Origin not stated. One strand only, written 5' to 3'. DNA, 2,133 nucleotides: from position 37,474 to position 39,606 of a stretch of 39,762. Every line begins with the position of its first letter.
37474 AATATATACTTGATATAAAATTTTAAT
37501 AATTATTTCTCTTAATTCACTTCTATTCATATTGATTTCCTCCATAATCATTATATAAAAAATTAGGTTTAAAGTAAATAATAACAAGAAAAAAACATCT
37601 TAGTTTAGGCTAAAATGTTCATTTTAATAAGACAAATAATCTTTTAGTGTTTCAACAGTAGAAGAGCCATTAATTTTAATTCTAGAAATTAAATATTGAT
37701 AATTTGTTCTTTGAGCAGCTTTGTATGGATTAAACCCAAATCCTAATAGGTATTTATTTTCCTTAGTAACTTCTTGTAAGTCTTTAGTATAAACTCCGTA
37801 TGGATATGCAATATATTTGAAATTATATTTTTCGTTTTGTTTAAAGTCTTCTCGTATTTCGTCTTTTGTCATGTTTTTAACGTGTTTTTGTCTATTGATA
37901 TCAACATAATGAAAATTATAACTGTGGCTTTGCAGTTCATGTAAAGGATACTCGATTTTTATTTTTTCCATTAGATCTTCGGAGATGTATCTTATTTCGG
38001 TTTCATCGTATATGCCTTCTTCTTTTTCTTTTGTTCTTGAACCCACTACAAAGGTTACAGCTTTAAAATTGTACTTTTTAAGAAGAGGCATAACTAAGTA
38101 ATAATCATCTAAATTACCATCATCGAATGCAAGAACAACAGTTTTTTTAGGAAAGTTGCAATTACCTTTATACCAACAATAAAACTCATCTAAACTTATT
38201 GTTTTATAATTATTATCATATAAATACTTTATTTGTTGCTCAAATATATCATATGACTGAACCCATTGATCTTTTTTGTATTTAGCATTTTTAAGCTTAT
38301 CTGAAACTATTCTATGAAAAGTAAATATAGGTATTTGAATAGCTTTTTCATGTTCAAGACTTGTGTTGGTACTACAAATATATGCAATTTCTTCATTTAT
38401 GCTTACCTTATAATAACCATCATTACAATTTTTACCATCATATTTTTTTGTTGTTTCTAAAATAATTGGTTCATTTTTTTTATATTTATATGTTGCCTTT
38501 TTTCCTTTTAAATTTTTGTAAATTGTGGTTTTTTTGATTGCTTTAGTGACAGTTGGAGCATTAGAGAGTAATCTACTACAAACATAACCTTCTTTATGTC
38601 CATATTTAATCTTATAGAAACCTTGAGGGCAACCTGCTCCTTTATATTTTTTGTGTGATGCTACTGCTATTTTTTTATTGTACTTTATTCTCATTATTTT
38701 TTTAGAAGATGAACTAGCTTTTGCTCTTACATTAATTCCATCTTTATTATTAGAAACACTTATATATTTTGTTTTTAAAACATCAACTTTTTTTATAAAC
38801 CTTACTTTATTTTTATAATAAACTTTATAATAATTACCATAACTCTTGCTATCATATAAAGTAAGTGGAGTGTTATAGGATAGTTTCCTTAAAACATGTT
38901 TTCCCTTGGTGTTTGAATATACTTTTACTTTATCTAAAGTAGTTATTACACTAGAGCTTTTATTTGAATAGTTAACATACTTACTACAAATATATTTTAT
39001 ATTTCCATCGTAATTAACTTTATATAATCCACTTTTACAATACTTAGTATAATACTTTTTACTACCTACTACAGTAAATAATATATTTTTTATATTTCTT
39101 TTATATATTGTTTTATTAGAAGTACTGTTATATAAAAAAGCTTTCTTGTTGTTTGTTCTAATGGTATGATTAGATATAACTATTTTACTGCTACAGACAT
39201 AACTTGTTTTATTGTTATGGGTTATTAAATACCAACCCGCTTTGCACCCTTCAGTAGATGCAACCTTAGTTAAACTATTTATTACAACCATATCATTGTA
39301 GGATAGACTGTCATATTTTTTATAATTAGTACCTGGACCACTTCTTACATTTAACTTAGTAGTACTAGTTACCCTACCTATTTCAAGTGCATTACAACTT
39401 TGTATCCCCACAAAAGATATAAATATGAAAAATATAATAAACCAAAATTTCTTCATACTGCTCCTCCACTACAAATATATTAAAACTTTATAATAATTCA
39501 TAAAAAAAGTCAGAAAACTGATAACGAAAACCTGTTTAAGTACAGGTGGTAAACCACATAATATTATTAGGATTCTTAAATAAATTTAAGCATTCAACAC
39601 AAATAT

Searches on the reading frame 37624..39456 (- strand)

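Call 78: search_protein_families(library=pfam, proteins=[window:37624-39456:-], max_evalue=0.00001)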
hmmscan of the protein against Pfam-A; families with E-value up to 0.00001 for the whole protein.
window:37624-39456:- (610 aa): 2 families
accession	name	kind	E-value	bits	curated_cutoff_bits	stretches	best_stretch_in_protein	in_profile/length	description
PF08239.17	SH3_3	-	1.7e-21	76.6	27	2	239-298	1-54/54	Bacterial SH3 domain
PF01522.26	Polysacc_deac_1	-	1.9e-17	63.8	23.1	1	435-569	4-121/124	Polysaccharide deacetylase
